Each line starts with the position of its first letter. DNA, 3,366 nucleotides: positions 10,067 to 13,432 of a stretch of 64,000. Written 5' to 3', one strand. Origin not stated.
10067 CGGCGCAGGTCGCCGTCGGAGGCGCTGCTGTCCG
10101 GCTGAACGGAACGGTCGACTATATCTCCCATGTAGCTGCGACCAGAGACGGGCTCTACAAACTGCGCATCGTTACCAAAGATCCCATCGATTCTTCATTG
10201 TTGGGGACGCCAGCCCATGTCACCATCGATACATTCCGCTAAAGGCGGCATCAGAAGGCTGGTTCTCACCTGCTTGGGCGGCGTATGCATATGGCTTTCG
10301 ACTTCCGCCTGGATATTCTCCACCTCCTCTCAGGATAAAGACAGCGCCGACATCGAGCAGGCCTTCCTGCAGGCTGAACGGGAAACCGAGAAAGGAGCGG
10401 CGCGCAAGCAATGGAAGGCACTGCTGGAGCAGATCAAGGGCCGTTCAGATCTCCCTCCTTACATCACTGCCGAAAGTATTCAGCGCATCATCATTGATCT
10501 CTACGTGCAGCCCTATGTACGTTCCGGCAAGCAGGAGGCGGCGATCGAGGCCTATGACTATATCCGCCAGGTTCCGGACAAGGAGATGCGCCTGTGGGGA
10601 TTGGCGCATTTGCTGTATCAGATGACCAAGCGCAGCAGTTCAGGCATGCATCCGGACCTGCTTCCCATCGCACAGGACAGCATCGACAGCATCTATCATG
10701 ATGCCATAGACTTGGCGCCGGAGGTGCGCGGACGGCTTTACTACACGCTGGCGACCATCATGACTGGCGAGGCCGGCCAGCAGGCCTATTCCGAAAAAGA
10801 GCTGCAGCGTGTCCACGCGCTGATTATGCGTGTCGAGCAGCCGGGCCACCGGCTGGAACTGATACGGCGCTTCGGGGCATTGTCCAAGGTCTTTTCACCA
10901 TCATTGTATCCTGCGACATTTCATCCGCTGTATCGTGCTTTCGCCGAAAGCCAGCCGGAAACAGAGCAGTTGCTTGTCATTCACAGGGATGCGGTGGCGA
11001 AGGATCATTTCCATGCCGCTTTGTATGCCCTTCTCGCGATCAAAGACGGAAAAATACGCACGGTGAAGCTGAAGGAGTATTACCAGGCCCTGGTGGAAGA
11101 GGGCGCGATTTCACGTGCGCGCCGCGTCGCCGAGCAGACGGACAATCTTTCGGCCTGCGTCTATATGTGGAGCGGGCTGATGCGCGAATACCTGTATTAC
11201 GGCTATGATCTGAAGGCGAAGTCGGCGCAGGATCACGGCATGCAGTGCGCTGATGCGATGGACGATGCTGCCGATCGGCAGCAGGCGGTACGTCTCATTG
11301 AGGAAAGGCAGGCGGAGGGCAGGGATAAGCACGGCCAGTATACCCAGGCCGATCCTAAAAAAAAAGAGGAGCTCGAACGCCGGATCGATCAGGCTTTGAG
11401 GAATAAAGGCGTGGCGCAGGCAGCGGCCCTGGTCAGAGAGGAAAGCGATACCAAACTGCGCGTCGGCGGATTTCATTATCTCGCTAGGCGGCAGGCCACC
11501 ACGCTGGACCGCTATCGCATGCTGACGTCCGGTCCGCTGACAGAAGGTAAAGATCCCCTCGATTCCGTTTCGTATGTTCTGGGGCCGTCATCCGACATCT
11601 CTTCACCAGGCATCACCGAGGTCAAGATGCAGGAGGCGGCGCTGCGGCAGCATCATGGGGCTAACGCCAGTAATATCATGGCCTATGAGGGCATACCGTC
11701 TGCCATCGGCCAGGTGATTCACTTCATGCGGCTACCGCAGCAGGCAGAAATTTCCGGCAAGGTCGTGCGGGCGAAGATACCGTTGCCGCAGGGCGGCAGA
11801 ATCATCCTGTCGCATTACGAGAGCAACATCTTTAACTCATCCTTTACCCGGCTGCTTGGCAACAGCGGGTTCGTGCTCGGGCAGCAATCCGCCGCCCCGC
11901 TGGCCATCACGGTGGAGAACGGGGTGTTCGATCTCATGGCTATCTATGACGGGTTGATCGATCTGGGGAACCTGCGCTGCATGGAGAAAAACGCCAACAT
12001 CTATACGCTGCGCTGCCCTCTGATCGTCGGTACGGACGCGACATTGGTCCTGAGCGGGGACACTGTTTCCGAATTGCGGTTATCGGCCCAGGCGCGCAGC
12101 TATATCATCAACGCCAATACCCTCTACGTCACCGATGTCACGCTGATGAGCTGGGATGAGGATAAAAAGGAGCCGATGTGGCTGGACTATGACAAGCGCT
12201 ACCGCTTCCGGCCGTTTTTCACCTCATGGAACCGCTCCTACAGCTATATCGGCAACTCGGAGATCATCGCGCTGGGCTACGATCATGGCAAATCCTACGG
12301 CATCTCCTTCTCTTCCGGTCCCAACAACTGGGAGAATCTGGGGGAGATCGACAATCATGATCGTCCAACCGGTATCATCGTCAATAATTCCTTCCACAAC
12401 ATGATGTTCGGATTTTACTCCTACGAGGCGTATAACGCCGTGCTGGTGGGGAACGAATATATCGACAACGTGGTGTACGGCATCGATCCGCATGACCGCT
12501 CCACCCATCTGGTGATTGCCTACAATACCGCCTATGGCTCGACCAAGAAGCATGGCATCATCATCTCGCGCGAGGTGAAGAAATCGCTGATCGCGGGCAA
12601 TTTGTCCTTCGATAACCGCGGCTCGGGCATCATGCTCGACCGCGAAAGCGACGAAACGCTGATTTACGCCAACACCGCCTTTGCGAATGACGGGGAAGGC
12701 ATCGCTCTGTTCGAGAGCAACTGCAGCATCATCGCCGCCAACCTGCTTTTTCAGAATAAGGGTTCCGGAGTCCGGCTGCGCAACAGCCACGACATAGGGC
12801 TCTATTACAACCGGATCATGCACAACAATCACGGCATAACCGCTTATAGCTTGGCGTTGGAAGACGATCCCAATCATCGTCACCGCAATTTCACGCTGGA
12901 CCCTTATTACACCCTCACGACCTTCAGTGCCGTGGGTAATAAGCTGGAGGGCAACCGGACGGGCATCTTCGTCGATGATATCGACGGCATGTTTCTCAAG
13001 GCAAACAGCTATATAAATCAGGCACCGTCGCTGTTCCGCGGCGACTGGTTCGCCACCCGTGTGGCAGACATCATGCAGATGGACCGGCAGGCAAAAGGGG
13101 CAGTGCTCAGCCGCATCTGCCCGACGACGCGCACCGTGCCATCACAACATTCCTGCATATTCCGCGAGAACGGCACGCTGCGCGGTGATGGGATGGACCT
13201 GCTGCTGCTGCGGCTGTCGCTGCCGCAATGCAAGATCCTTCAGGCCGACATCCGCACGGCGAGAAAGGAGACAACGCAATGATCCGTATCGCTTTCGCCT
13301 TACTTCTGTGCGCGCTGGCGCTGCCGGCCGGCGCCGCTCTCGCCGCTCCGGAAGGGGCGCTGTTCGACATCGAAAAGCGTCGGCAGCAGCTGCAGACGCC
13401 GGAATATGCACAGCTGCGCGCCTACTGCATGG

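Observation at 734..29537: Self-contained, rearranged alginate-type locus with extracellular remodelling enzymes and its own T1SS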

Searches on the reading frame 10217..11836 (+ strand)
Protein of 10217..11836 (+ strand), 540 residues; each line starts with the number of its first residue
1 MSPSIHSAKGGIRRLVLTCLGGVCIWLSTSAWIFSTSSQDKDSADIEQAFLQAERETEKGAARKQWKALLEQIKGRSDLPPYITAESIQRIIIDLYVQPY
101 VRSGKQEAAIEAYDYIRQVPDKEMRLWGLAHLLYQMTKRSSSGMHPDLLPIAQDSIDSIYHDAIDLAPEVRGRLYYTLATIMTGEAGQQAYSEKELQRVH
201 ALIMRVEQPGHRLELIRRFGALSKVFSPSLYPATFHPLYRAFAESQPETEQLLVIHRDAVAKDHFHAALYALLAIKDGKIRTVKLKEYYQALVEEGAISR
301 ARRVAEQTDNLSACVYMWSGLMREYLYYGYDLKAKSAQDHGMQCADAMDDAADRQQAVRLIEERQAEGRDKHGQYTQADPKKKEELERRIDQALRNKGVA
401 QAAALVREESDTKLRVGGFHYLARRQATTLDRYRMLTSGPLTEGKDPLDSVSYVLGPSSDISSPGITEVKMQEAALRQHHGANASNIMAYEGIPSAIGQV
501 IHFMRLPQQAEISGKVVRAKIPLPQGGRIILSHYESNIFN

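Call 30: find_homologous_proteins(query=window:10217-11836:+, max_evalue=0.001)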
Query window:10217-11836:+: 8000 candidates shared short words with the query, none scored E <= 0.001.

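Call 43: search_protein_representatives(protein=window:10217-11836:+)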
Query: 540 residues. Proteins with E-value up to 0.001 (for the whole library): 10; up to 1e-10: 8; up to 1e-30: 6. The best 10 are listed.
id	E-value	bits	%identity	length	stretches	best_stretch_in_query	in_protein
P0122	4.9e-107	375.2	50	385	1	1-374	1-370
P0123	4.5e-85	302.8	34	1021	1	42-540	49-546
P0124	2.6e-53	198.0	28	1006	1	41-540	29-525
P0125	8.6e-39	150.1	27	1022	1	39-539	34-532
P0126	5.7e-31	124.3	25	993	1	14-540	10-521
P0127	7.9e-31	123.8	27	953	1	46-540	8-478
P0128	4.2e-24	101.6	25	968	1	45-540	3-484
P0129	2.2e-20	89.4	23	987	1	34-536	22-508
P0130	1.5e-08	50.3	23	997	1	35-539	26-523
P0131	3.5e-06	42.6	32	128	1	255-367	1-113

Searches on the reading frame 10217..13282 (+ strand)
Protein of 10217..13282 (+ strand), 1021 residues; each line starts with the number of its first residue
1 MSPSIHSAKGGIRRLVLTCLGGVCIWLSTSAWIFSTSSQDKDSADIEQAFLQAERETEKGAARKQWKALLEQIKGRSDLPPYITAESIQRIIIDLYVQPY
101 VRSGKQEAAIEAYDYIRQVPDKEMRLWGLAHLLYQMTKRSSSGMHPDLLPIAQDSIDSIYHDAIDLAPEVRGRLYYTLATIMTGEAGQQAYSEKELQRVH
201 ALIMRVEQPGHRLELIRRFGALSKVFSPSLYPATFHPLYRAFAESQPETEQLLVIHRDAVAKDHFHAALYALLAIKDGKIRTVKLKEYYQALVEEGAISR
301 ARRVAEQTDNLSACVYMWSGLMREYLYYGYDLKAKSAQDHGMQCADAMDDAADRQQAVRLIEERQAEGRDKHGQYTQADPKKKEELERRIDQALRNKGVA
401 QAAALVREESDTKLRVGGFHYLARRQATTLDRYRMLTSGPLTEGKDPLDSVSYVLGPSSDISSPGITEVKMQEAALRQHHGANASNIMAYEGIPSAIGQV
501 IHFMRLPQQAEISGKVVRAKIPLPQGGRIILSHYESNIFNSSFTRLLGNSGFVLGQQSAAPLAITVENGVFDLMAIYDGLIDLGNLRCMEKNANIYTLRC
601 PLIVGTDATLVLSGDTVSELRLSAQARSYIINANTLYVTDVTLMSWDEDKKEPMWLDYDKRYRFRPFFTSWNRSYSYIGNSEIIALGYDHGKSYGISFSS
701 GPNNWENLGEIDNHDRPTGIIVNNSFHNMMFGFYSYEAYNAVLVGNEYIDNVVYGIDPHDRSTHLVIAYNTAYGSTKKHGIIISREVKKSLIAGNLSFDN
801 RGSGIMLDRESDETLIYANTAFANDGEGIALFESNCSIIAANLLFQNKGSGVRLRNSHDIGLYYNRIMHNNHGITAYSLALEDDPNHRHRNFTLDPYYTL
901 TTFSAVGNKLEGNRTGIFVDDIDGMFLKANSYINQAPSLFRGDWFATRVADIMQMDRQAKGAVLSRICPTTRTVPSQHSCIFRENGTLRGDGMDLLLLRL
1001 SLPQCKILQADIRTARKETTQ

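Call 3: search_protein_families(library=pfam, proteins=[window:10217-13282:+])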
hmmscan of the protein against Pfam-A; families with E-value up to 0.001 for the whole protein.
window:10217-13282:+ (1021 aa): 2 families
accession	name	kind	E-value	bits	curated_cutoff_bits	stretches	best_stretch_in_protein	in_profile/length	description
PF05048.19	NosD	-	1.2e-14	54.8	23.6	2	731-875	17-154/212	Periplasmic copper-binding protein (NosD)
PF13229.12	Beta_helix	-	9.2e-12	45.3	25.9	1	762-878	31-146/158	Right handed beta helix region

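Call 5: search_protein_families(library=ncbifam, proteins=[window:10217-13282:+], max_evalue=0.01)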
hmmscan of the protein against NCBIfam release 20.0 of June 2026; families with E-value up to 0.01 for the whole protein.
window:10217-13282:+ (1021 aa): 2 families
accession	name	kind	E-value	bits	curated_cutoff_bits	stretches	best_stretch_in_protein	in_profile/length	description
NF038177.1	epimerase_AlgG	equivalog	7.9e-85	285.4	700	1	505-916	57-456/519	mannuronan 5-epimerase AlgG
TIGR03804.1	para_beta_helix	repeat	0.0082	15.8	19.45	0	828-870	1-42/44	parallel beta-helix repeat protein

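Call 18: search_solved_structures(query=window:10217-13282:+, max_evalue=1, show_alignments=1)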
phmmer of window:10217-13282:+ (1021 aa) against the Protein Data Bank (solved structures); distinct sequences matched with E-value up to 1: 7.
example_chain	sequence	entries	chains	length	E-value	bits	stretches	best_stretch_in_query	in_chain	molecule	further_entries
4ozz_A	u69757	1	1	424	1.5e-63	218.5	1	556-918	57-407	Poly(beta-D-mannuronate) C5 epimerase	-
4ozy_A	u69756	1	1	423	2.9e-63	217.5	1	556-918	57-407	Poly(beta-D-mannuronate) C5 epimerase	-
4nk6_A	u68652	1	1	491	4.9e-63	216.8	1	556-918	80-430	Poly(beta-D-mannuronate) C5 epimerase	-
4nk8_A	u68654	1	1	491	5.8e-62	213.2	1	556-918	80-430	Poly(beta-D-mannuronate) C5 epimerase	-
8ja4_A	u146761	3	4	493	0.0018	19.6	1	749-833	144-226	mannuronan 5-epimerase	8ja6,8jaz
8xfq_A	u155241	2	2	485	0.0019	19.5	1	747-833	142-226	mannuronan 5-epimerase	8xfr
5lw3_A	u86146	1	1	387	0.77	10.9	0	768-914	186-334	Poly(beta-D-mannuronate) C5 epimerase 6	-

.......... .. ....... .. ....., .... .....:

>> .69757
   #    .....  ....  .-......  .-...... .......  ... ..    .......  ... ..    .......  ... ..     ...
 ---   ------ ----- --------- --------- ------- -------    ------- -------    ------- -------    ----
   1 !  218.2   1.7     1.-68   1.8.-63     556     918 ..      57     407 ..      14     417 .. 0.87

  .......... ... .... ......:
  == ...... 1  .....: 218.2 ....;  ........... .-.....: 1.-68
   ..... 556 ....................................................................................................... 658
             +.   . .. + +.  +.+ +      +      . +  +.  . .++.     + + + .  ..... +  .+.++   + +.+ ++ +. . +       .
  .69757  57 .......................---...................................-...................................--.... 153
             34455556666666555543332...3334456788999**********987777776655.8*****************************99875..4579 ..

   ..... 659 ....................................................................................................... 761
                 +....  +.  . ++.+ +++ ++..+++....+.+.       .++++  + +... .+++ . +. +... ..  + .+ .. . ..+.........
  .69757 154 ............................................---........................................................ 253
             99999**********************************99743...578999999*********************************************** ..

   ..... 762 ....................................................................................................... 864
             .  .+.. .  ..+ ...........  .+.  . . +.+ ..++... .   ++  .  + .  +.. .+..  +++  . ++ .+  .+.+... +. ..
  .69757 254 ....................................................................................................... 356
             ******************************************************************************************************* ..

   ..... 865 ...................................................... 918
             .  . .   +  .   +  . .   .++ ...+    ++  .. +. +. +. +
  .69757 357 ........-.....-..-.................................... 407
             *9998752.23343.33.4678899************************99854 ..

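Call 31: find_homologous_proteins(query=window:10217-13282:+, max_evalue=1e-10)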
Query window:10217-13282:+ (1021 aa): 1 proteins with E <= 1e-10 among 8000 candidates.
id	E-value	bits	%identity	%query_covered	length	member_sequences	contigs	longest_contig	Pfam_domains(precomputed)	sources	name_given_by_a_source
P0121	0.0e+0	2340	100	100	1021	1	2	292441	PF13229.13,PF05048.20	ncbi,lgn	-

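Call 46: search_solved_structures(query=A2, max_evalue=1)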
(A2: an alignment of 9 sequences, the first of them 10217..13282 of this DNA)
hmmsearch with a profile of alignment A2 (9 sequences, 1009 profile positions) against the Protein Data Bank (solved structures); distinct sequences matched with E-value up to 1: 10.
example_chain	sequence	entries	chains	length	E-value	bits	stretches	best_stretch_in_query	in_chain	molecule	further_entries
4ozz_A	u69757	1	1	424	8.3e-104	351.8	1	542-908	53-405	Poly(beta-D-mannuronate) C5 epimerase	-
4nk6_A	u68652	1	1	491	9.3e-104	351.6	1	541-908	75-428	Poly(beta-D-mannuronate) C5 epimerase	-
4ozy_A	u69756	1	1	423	1.7e-103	350.7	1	542-908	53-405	Poly(beta-D-mannuronate) C5 epimerase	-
4nk8_A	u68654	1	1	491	2.4e-102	347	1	541-908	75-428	Poly(beta-D-mannuronate) C5 epimerase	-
5lw3_A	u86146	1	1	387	0.0036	18.7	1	760-866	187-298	Poly(beta-D-mannuronate) C5 epimerase 6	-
2pyg_A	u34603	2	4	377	0.0039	18.6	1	757-864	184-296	Poly(beta-D-mannuronate) C5 epimerase 4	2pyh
8xfq_A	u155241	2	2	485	0.32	12.2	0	767-865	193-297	mannuronan 5-epimerase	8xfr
8ja4_A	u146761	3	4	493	0.34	12.1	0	767-865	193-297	mannuronan 5-epimerase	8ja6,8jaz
6yqx_A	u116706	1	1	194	0.38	12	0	400-460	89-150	de novo designed TIM barrel DeNovoTIM13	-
9dn6_A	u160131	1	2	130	0.63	11.2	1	317-385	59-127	De novo designed IR agonist RF-405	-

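Call 62: predict_structure(alignment_id=A2)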
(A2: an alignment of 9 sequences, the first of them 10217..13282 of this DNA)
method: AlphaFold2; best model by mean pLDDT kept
length: 1021 residues; sequences in the alignment: 9
mean_pLDDT: 73.7   pTM: 0.69
mean pLDDT of the five models: 73.7, 70.7, 70.5, 63.2, 59.0
residues with pLDDT >= 90: 207; 70-90: 444; 50-70: 239; < 50: 131
segments of 3 or more residues with pLDDT < 50: 1-41, 434-463, 536-554, 703-709, 753-756, 890-896, 1007-1021
pLDDT, mean of each block of 10 residues (from residue 1): 31 42 41 41 70 83 88 78 83 90 87 92 92 89 81 89 81 91 77 85 84 89 79 88 85 96 93 92 95 91 91 95 92 93 94 95 94 67 84 76 76 73 63 41 33 31 54 58 60 59 64 82 83 54 32 52 86 92 86 91 90 89 85 91 90 76 71 86 73 65 48 74 72 67 71 52 74 54 71 68 73 74 72 83 68 86 81 82 54 52 83 79 79 65 61 59 71 61 70 69 51 33 28
secondary structure, 60 per line:
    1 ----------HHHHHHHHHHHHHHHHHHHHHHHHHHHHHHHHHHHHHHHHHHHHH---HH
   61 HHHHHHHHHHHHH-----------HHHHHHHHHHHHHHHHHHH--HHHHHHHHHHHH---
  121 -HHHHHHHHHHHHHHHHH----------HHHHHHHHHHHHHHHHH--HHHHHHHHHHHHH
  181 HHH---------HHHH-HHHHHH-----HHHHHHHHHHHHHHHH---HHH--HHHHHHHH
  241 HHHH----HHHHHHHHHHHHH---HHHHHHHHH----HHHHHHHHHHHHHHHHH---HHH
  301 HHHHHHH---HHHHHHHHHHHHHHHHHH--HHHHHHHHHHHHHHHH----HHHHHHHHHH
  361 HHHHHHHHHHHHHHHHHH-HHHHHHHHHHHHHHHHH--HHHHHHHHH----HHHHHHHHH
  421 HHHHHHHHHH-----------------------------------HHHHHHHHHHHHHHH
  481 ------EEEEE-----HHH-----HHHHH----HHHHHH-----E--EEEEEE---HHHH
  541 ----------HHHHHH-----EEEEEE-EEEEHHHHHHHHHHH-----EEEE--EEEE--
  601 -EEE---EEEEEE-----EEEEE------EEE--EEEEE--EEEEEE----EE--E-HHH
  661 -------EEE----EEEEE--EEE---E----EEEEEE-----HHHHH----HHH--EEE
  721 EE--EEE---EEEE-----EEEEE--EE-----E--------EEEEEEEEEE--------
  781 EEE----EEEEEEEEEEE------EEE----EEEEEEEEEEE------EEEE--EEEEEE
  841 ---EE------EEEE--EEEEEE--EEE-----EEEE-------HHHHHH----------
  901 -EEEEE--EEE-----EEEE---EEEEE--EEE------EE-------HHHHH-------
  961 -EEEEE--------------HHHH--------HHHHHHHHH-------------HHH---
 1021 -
elements in order (helices of 4 or more, strands of 3 or more residues): H11-55 H59-73 H85-103 H106-117 H122-138 H149-165 H168-183 H193-196 H198-203 H209-224 H233-244 H249-261 H265-273 H278-294 H298-307 H311-328 H331-346 H351-378 H380-396 H399-407 H412-430 H466-480 E487-491 H505-509 H514-519 E528-533 H537-540 H551-556 E562-567 E569-572 H573-583 E589-592 E595-598 E602-604 E608-613 E619-623 E630-632 E635-639 E642-647 E668-670 E675-679 E682-684 E693-698 H704-708 E718-722 E725-727 E731-734 E740-744 E763-772 E781-783 E788-798 E805-807 E812-822 E829-832 E835-840 E852-855 E858-863 E866-868 E874-877 H885-890 E902-906 E909-911 E917-920 E924-928 E931-933 H949-953 E962-966 H981-984 H993-1001

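Call 64: fold_search(model_id=the predicted structure, library=pdb)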
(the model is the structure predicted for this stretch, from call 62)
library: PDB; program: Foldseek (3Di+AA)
matches with E <= 10: 1262; with E <= 0.001: 5
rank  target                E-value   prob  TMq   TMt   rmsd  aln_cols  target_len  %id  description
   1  4nk6                  1.4e-19  1.00  0.35  0.80   5.3       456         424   29  Crystal Structure of the periplasmic alginate epimerase AlgG (released 2014-01-15)
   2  4ozz                  2.3e-18  1.00  0.34  0.78   5.2       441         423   30  Crystal Structure of the periplasmic alginate epimerase AlgG T265N T268M double mutant (released 2015-03-04)
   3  4nk8                  2.8e-18  1.00  0.34  0.78   5.3       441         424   30  Crystal Structure of the periplasmic alginate epimerase AlgG D317A mutant (released 2014-01-15)
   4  4ozy                  4.3e-18  1.00  0.35  0.80   5.4       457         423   29  Crystal Structure of the periplasmic alginate epimerase AlgG T265N mutant (released 2015-03-04)
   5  7rdr_A                6.5e-04  1.00  0.12  0.21  20.2       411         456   13  Circular tandem repeat protein with novel repeat topology and enhanced subunit contact surfaces (released 2021-09-01)
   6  3sf4_A                1.6e-03  0.99  0.11  0.24  21.6       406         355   13  Crystal structure of the complex between the conserved cell polarity proteins Inscuteable and LGN (released 2011-11-23)
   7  8gel_A                2.2e-03  0.77  0.08  0.13  27.1       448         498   12  Cryo-EM structure of synthetic tetrameric building block sC4 (released 2024-03-13)
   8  1w3b_A                2.4e-03  0.90  0.09  0.17  22.1       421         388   13  The superhelical TPR domain of O-linked GlcNAc transferase reveals structural similarities to importin alpha. (released 2004-09-09)
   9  4a1s_A                2.6e-03  1.00  0.13  0.29  17.1       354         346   13  Crystallographic structure of the Pins:Insc complex (released 2012-03-28)
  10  8ga7                  3.0e-03  0.66  0.08  0.12  26.0       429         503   14  Geometrically programmable nanomaterial construction using regularized protein building blocks (released 2024-03-13)
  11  5a7d_D                3.6e-03  1.00  0.12  0.29  17.1       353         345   14  Tetrameric assembly of LGN with Inscuteable (released 2016-08-03)
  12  5lw3                  3.6e-03  0.99  0.16  0.37  11.4       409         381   12  Azotobacter vinelandii Mannuronan C-5 epimerase AlgE6 A-module (released 2017-10-25)
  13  3sf4_B                4.5e-03  0.99  0.12  0.27  16.9       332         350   12  Crystal structure of the complex between the conserved cell polarity proteins Inscuteable and LGN (released 2011-11-23)
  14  3ro2_A                5.1e-03  0.99  0.11  0.26  17.3       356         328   13  Structures of the LGN/NuMA complex (released 2012-03-07)
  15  2pyg_A                5.1e-03  0.82  0.11  0.22  15.6       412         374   12  Azotobacter vinelandii Mannuronan C-5 epimerase AlgE4 A-module (released 2008-05-27)
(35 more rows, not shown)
